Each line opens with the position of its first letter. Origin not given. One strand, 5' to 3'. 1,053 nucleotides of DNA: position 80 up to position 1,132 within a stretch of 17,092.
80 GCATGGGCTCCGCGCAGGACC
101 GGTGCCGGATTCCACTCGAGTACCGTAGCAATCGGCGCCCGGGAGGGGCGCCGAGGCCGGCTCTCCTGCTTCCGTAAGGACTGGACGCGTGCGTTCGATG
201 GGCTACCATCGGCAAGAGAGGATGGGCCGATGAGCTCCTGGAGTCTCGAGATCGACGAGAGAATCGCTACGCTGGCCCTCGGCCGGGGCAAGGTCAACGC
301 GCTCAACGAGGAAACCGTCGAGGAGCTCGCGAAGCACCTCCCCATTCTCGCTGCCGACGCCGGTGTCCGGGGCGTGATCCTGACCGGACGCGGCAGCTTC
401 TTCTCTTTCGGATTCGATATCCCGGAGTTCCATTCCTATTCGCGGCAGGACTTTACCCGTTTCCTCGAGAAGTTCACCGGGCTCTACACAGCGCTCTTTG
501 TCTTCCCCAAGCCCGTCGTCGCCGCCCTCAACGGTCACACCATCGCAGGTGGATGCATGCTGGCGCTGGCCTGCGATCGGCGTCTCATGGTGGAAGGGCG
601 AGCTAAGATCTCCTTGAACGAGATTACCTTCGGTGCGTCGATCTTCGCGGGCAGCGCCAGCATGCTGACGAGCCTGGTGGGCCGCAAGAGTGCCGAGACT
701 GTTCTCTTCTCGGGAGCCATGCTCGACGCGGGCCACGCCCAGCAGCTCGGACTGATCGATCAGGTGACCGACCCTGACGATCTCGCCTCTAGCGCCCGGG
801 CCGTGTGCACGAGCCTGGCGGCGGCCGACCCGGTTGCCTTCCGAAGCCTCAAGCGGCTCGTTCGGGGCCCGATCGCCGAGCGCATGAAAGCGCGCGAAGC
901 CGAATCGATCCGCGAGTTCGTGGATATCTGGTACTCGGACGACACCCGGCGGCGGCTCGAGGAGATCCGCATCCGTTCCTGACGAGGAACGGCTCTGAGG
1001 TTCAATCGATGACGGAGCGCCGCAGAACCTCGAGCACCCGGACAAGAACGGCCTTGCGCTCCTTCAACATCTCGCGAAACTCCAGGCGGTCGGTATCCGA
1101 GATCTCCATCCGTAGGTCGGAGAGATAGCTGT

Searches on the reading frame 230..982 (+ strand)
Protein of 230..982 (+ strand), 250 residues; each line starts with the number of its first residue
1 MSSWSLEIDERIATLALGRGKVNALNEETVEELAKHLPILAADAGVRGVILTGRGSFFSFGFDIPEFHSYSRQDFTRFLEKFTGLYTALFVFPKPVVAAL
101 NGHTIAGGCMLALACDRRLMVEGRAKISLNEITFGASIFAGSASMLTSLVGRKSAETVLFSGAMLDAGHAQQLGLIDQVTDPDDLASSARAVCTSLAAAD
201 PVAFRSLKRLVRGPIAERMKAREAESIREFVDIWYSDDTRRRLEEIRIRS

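Call 91: search_protein_families(library=pfam, proteins=[window:230-982:+], max_evalue=0.001)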
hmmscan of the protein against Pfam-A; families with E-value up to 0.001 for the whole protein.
window:230-982:+ (250 aa): 2 families
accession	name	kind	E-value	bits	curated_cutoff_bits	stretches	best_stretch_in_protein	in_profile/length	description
PF00378.25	ECH_1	-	5e-43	147.7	27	1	8-234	2-228/251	Enoyl-CoA hydratase/isomerase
PF16113.10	ECH_2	-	1.5e-16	61.3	27.2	1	21-235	11-226/335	Enoyl-CoA hydratase/isomerase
